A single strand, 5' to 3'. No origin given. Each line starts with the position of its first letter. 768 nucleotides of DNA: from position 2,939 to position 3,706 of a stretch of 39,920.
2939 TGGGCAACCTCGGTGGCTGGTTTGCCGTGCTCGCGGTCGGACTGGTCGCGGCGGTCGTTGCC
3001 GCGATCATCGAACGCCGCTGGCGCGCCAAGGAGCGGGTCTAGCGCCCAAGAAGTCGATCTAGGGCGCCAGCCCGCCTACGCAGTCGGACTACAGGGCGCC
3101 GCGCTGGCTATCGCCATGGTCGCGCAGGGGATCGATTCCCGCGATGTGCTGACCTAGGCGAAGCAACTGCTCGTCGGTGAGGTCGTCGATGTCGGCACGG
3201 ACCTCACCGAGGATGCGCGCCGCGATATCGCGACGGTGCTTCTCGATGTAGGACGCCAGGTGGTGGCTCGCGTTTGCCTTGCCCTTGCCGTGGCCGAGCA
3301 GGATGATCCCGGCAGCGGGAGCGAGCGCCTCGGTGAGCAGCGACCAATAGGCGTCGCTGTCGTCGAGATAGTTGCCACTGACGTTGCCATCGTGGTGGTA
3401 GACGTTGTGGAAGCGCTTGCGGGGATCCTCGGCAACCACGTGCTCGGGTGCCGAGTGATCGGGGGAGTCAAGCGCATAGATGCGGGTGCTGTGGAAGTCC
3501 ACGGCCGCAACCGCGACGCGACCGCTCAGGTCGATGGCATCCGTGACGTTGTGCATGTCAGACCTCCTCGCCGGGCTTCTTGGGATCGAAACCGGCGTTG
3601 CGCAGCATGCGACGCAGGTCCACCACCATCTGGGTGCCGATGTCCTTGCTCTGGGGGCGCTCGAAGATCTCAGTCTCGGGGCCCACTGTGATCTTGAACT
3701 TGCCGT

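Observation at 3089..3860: Translationally coupled HicA-like and eRF1/host-attachment-like (baeRF-type) two-gene module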

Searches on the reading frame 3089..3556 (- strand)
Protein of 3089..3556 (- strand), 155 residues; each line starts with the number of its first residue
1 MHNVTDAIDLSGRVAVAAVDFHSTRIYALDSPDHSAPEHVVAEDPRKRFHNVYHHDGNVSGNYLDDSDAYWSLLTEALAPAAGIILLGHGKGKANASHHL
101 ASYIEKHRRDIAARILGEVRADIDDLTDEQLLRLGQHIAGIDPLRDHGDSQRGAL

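Call 3: search_protein_families(library=pfam, proteins=[window:3089-3556:-], max_evalue=1)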
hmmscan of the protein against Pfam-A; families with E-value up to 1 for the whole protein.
window:3089-3556:- (155 aa): 0 families

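Call 4: search_protein_families(library=ncbifam, proteins=[window:3089-3556:-], max_evalue=1)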
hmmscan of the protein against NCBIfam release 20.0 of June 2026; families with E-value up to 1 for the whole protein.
window:3089-3556:- (155 aa): 1 family
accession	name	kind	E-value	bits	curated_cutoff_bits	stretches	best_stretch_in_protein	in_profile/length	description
NF009176.0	PRK12524.1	equivalog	0.0014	18.5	264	1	81-136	12-66/196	RNA polymerase sigma factor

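Call 5: find_homologous_proteins(query=window:3089-3556:-)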
Query window:3089-3556:- (155 aa): 225 proteins with E <= 0.001 among 334 candidates; the best 120 are listed.
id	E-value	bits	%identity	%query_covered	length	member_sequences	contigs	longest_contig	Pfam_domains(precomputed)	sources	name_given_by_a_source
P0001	1.1e-93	329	95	100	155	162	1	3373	-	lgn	-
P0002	1.6e-84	300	87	99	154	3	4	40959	-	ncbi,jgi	jgi:hypothetical protein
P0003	1.7e-83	296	86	99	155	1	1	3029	-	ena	-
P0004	2.7e-82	292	86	99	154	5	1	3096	-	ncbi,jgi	jgi:hypothetical protein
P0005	4.4e-82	292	85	100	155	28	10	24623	-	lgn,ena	-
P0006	1.1e-81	290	84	99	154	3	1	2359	-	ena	-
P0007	1.8e-81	290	85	99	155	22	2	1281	-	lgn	-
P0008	2.1e-81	289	83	99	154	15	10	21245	-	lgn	-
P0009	1.0e-80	287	84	99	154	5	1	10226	-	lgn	-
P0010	2.5e-80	286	84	99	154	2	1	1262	-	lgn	-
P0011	4.3e-80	285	84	99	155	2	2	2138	-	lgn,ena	-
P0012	5.1e-80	285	81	99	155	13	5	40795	-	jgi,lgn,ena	jgi:hypothetical protein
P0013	1.0e-79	284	82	99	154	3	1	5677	-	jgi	jgi:hypothetical protein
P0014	2.3e-79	283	82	99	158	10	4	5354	-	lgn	-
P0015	6.2e-79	281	83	100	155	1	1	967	-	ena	-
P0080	5.0e-45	171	51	99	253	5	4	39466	-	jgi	-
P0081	6.1e-45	171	56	93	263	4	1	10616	-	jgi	jgi:hypothetical protein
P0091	4.3e-44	168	55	96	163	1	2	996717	-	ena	-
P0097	1.1e-43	167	55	96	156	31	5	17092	-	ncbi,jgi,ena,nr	ncbi:MAG TPA: hypothetical protein VMU39_19435 [Solirubrobacteraceae bacterium]|nr:hypothetical prot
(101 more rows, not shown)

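Call 11: search_solved_structures(query=A1, max_evalue=10, show_alignments=2)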
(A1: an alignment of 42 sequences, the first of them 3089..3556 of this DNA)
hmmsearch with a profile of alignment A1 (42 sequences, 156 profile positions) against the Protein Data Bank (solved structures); distinct sequences matched with E-value up to 10: 7.
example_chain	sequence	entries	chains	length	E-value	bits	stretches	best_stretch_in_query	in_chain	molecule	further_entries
7osv_A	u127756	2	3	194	0.0011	22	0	52-89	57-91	DeNovoTIM6-SB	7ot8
6rjn_A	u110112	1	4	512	0.0059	19.7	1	23-66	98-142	Catalase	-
2xq1_A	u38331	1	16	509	0.018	18.1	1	23-66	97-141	PEROXISOMAL CATALASE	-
6rjr_A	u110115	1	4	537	0.019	18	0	44-95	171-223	Catalase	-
1a4e_A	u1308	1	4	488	0.066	16.2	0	33-66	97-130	CATALASE A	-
4ine_A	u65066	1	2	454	0.34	13.9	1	67-108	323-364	Protein PMT-2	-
3upd_A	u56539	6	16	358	0.45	13.5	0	17-66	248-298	Ornithine carbamoyltransferase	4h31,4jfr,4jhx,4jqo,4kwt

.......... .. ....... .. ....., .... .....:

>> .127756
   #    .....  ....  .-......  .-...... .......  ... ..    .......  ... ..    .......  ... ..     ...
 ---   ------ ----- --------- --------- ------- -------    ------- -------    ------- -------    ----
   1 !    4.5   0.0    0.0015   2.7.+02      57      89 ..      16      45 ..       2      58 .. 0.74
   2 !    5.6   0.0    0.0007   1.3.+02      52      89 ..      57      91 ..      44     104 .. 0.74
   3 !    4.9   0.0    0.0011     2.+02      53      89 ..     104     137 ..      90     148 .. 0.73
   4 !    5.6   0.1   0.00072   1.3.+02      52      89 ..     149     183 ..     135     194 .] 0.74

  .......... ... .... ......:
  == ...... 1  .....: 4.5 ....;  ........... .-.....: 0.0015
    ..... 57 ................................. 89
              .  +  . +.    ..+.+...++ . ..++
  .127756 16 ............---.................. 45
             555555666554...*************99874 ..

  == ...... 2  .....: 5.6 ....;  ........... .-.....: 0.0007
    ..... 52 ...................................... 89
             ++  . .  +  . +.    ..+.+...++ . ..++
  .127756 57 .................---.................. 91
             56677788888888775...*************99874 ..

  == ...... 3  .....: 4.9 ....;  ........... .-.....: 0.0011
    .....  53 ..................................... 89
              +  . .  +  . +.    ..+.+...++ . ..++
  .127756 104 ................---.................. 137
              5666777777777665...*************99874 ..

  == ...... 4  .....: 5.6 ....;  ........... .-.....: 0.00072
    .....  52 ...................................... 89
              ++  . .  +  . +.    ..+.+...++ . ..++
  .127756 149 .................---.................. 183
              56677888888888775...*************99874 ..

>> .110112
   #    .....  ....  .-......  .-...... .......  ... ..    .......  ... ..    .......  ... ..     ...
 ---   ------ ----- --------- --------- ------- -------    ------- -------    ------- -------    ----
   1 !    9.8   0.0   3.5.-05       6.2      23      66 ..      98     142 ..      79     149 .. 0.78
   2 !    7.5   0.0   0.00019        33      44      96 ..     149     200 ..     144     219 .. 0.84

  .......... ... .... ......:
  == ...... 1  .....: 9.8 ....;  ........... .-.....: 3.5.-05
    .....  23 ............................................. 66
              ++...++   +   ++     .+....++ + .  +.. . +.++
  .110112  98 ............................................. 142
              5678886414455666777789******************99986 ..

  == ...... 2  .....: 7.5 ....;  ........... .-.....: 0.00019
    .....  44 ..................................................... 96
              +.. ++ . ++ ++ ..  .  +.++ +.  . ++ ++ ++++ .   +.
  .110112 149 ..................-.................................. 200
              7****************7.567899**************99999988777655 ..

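Call 13: find_encoding_contigs(protein=P0091, flank=5000, max_places=3)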
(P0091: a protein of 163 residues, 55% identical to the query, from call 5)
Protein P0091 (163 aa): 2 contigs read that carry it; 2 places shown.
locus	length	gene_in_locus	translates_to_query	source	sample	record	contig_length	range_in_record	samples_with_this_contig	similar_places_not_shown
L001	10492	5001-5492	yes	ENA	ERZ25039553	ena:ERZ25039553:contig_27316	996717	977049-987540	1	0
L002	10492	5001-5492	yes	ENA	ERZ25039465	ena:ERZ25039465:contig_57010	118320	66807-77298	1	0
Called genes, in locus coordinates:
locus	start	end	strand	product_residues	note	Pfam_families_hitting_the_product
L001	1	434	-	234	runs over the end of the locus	PF00005:ABC_tran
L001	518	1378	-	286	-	PF00005:ABC_tran, PF13304:AAA_21 (faint)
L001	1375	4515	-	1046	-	PF02687:FtsX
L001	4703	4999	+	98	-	-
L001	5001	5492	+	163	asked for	-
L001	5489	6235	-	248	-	PF13545:HTH_Crp_2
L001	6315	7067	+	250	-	PF13560:HTH_31, PF01381:HTH_3, PF14417:MEDS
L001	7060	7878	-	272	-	PF13714:PEP_mutase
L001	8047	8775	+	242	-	PF00512:HisKA (weak), PF02518:HATPase_c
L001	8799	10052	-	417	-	PF01266:DAO (faint), PF07992:Pyr_redox_2, PF00070:Pyr_redox (weak)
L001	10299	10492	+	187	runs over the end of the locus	PF05853:BKACE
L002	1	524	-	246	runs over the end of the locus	PF00005:ABC_tran, PF13304:AAA_21 (faint)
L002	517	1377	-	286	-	PF00005:ABC_tran, PF13304:AAA_21 (faint)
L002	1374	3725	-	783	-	PF02687:FtsX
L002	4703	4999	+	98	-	-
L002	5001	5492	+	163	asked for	-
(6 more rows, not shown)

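Call 14: find_encoding_contigs(protein=P0097, flank=5000, max_places=3)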
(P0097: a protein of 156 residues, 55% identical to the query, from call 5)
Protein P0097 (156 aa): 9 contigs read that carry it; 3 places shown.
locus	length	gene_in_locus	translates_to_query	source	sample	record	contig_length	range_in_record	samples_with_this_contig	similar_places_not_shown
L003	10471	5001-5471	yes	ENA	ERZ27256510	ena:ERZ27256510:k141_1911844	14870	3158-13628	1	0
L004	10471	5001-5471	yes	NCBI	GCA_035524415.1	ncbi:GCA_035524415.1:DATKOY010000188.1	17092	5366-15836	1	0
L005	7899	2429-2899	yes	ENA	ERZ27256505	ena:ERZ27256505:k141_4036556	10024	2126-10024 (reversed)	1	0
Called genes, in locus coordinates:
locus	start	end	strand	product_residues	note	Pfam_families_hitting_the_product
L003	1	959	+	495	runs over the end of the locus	PF00324:AA_permease, PF13520:AA_permease_2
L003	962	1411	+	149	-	-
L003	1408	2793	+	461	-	PF01546:Peptidase_M20, PF07687:M20_dimer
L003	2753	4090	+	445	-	PF06738:ThrE, PF12821:ThrE_2 (faint)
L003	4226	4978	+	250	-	PF01113:DapB_N, PF03447:NAD_binding_3, PF05173:DapB_C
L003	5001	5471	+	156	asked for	-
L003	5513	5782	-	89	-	-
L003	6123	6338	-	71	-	-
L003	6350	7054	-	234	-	PF01694:Rhomboid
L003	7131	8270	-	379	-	PF01594:AI-2E_transport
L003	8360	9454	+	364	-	PF03706:LPG_synthase_TM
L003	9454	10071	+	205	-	PF03729:DUF308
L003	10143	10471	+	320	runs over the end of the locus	PF02737:3HCDH_N, PF00725:3HCDH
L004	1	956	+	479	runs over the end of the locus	PF00324:AA_permease, PF13520:AA_permease_2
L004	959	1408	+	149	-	-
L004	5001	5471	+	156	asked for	-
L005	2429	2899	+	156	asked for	-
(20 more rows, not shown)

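Call 18: find_related_loci(query=A1, collection=genome_contigs, flank=6000)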
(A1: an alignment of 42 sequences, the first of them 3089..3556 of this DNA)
Query A1 (155 aa) in genome_contigs; peptide patterns used: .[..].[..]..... (x = any residue, [..] = any of these).
133 stretches matched a pattern; 115 encode a relative of the query (tblastn E <= 1e-3); the best 80 are kept; 80 distinct loci.
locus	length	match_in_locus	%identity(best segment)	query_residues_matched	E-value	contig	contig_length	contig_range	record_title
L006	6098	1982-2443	96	1-154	4e-98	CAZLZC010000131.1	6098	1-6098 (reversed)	MAG TPA_asm: uncultured Actinomyces sp. isolate SRP272421_co4_312 genome assembly, contig: NODE_45754_length_6098_cov_10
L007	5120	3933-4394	95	1-154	6e-98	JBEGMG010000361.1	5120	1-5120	MAG: Actinomycetota bacterium isolate NASQAN2016_083_B_bin.22 scaffold_759605, whole genome shotgun sequence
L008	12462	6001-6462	95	1-154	8e-97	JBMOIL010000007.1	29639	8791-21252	MAG: Candidatus Nanopelagicales bacterium isolate Deming_bin.440 contig3390, whole genome shotgun sequence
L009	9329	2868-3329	92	1-154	2e-93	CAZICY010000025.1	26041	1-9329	MAG TPA_asm: uncultured Actinomyces sp. isolate SRP318679_co1_233 genome assembly, contig: NODE_2976_length_26041_cov_38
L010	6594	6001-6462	87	1-154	4e-90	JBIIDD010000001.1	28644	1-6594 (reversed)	MAG: Candidatus Nanopelagicales bacterium isolate ME2000-08-17pf_3300042335_group1_bin128 Rohwer_bin352_scaffold_840_c1,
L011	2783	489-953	86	1-155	4e-91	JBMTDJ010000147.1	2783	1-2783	MAG: Candidatus Nanopelagicales bacterium isolate LKB_V2_S15_50percent_ser_metabat.26 NODE_16617_length_2783_cov_19.6488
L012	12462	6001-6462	86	1-154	2e-88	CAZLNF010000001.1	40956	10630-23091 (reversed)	MAG TPA_asm: uncultured Actinomyces sp. isolate SRP278252_co3_16 genome assembly, contig: NODE_1309_length_40956_cov_8.8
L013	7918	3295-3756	86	1-154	2e-88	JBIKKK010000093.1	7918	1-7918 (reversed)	MAG: Candidatus Nanopelagicales bacterium isolate ME2014-07-24_3300043772_group5_bin296 Rohwer_bin354_scaffold_15882_c1,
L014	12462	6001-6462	86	1-154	1e-87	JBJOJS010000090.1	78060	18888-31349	MAG: Actinomycetota bacterium isolate stroublescreek_2019_sw_WHONDRS-S19S_0089_B_bin.14 scaffold_1367933, whole genome s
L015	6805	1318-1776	84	1-153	5e-84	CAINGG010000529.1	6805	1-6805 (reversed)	MAG: uncultured actinobacterium isolate LaPlata-7m-b_bin-419 genome assembly, contig: bin-419:529/561, whole genome shot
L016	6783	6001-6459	82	3-155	2e-83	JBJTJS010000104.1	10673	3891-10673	MAG: bacterium isolate samp_4310_metabat2_15 samp_4310_515297, whole genome shotgun sequence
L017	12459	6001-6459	82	3-155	2e-83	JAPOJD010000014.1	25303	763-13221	MAG: Actinomycetota bacterium isolate bin54 k141_1589827_length_25303_cov_12.0000, whole genome shotgun sequence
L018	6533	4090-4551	82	1-154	2e-83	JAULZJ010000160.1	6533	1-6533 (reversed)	MAG: Candidatus Nanopelagicales bacterium isolate P_NANO1 NODE_38516_length_6533_cov_2.645645, whole genome shotgun sequ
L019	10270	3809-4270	82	1-154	3e-83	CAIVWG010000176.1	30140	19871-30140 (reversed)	uncultured bacterium isolate LaPlata-a_bin-1899 genome assembly, contig: bin-1899:176/277, whole genome shotgun sequence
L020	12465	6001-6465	81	1-155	6e-83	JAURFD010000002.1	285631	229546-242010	MAG: Candidatus Nanopelagicales bacterium isolate SFB_3D_100_76 NODE_2_length_285631_cov_5.316515, whole genome shotgun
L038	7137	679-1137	51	2-154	6e-50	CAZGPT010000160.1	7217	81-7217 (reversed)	MAG TPA_asm: uncultured Mycobacterium sp. isolate binchicken_co334_67 genome assembly, contig: NODE_20081_length_7217_co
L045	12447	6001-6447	53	6-154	6e-47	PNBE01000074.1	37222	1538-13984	MAG: Candidatus Dormiibacterota bacterium isolate palsa_851 73.20111000_P3M.52_contig_17062, whole genome shotgun sequen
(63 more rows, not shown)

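Call 26: search_protein_families(library=pfam, alignment_id=A1, max_evalue=10)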
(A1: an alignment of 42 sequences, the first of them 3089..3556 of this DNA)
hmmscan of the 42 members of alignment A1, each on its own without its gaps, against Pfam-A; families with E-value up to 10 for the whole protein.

A. member 1, window:3089-3556:- (155 aa): 0 families

B. families by the number of members that match (of 42 scanned): 11 families
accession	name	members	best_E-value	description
PF08538.16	DUF1749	8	0.047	Protein of unknown function (DUF1749)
PF14412.12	AHH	2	0.016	A nuclease family of the HNH/ENDO VII superfamily with conserved AHH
PF08411.15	Exonuc_X-T_C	2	0.039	Exonuclease C-terminal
PF19953.4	EACC1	2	0.046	Effector Associated Constant Component 1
PF04430.19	DUF498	2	0.12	Protein of unknown function (DUF498/DUF598)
PF22751.1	DUF488-N3a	1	0.11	Active DUF488-N3 subclade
PF21777.3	SDR-like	1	0.12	Short chain dehydrogenase-like protein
PF01969.22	Ni_insertion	1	0.16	Nickel insertion protein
PF19187.6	HTH_PafC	1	0.16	PafC helix-turn-helix domain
PF18993.5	Rv0078B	1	0.17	Rv0078B-related antitoxin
PF17241.8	Retrotran_gag_4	1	0.27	Ty5 Gag N-terminal region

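Call 27: predict_structure(alignment_id=A1)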
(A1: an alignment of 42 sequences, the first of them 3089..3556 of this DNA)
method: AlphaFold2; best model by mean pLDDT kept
length: 155 residues; sequences in the alignment: 42
mean_pLDDT: 79.2   pTM: 0.75
mean pLDDT of the five models: 79.2, 77.6, 76.3, 76.0, 71.9
residues with pLDDT >= 90: 70; 70-90: 41; 50-70: 22; < 50: 22
segments of 3 or more residues with pLDDT < 50: 53-59, 150-155
pLDDT, mean of each block of 10 residues (from residue 1): 69 94 91 88 69 45 61 94 92 80 95 95 87 90 57 42
secondary structure, 60 per line:
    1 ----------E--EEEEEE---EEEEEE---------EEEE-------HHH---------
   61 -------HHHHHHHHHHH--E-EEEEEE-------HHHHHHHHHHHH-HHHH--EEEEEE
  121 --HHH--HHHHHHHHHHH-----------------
elements in order: E14-19 E23-28 E38-41 H68-78 E83-88 H96-107 H109-112 E115-120 H128-138

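Call 30: fold_search(model_id=the predicted structure, library=pdb)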
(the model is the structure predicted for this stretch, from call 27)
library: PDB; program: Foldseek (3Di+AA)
matches with E <= 10: 1133; with E <= 0.001: 3
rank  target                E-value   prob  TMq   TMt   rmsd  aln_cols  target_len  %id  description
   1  2qi2                  1.6e-04  1.00  0.43  0.23   8.4       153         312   16  Crystal structure of the Thermoplasma acidophilum Pelota protein (released 2007-10-09)
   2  8ip8_bl               6.9e-04  1.00  0.52  0.22   5.1       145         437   13  Wheat 80S ribosome stalled on AUG-Stop boron dependently (released 2024-02-21)
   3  6zme_CH               7.8e-04  1.00  0.49  0.21   5.5       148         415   11  SARS-CoV-2 Nsp1 bound to the human CCDC124-80S-eERF1 ribosome complex (released 2020-08-12)
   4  8v9k_z                1.0e-03  1.00  0.50  0.25   5.8       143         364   15  Cryo-EM structure of the Mycobacterium smegmatis 70S ribosome in complex with hibernation factor Rv2629 (Balon) (Struc (released 2024-02-07)
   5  9i2d_CR               1.1e-03  1.00  0.54  0.23   4.8       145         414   12  NMT1-NAC bound human RNC with 10 amino acid ARF1-linker (released 2026-02-04)
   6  3oby_A                1.6e-03  1.00  0.48  0.25   4.6       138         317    9  Crystal structure of Archaeoglobus fulgidus Pelota reveals inter-domain structural plasticity (released 2010-09-01)
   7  5lzu_ii               1.6e-03  1.00  0.52  0.22   4.7       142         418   13  Structure of the mammalian ribosomal termination complex with accommodated eRF1 (released 2016-11-30)
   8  6p5n_Aq               1.7e-03  1.00  0.51  0.22   9.5       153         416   12  Structure of a mammalian 80S ribosome in complex with a single translocated Israeli Acute Paralysis Virus IRES and eR (released 2019-09-25)
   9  3oby_B                2.0e-03  1.00  0.49  0.26   5.6       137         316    9  Crystal structure of Archaeoglobus fulgidus Pelota reveals inter-domain structural plasticity (released 2010-09-01)
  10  5lzw_ii               2.3e-03  0.99  0.45  0.22   8.5       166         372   11  Structure of the mammalian rescue complex with Pelota and Hbs1l assembled on a truncated mRNA. (released 2016-11-30)
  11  5lzv_ii               2.5e-03  1.00  0.49  0.21   5.4       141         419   10  Structure of the mammalian ribosomal termination complex with accommodated eRF1(AAQ) and ABCE1. (released 2016-11-30)
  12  2hst_MODEL_1_A        2.5e-03  1.00  0.51  0.56   5.1       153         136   11  Solution structure of the middle domain of human eukaryotic translation termination factor eRF1 (released 2007-06-26)
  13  3obw                  2.5e-03  1.00  0.39  0.22   5.4       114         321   17  Crystal structure of two archaeal Pelotas reveal inter-domain structural plasticity (released 2010-09-01)
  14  4af1                  2.6e-03  1.00  0.49  0.22   5.4       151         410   14  Archeal Release Factor aRF1 (released 2013-03-20)
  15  8rd8_B                3.2e-03  0.99  0.46  0.23   7.2       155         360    9  Cryo-EM structure of P. urativorans 70S ribosome in complex with hibernation factors Balon and RaiA (structure 1). (released 2024-02-21)
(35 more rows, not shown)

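Call 40: search_protein_representatives(alignment_id=A1)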
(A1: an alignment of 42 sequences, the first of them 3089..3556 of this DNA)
Query: 42 sequences, 156 profile positions. Proteins with E-value up to 0.001 (for the whole library): 656; up to 1e-10: 256; up to 1e-30: 18. The best 150 are listed.
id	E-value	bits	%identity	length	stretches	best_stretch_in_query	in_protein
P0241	5.0e-67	240.8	-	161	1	11-155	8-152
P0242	3.8e-58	212.0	-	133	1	20-150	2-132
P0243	5.5e-56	205.0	-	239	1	8-141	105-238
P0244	3.4e-55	202.4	-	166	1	3-155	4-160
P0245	2.2e-51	190.0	-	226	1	4-155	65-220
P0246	3.0e-49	183.1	-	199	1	6-120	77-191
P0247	9.5e-49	181.5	-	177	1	30-155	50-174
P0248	9.7e-46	171.7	-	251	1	10-155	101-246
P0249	2.5e-43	163.8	-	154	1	3-146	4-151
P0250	1.2e-42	161.7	-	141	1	6-107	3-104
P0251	5.3e-40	153.0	-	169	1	34-149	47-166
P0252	2.1e-38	147.9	-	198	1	3-110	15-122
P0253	3.5e-36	140.6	-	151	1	12-146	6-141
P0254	6.7e-36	139.7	-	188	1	7-102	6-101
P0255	1.1e-34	135.7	-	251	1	14-155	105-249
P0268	3.2e-26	108.3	-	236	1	16-143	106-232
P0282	2.0e-21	92.7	-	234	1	14-142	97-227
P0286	1.5e-20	89.8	-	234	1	4-141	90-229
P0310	6.4e-19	84.6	-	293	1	14-146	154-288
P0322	7.8e-18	81.0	-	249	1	8-144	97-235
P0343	2.7e-16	76.0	-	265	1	6-135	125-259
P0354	1.4e-15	73.7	-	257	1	15-143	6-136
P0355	1.5e-15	73.6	-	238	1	18-137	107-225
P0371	5.4e-15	71.8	-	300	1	10-140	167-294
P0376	7.4e-15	71.4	-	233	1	8-142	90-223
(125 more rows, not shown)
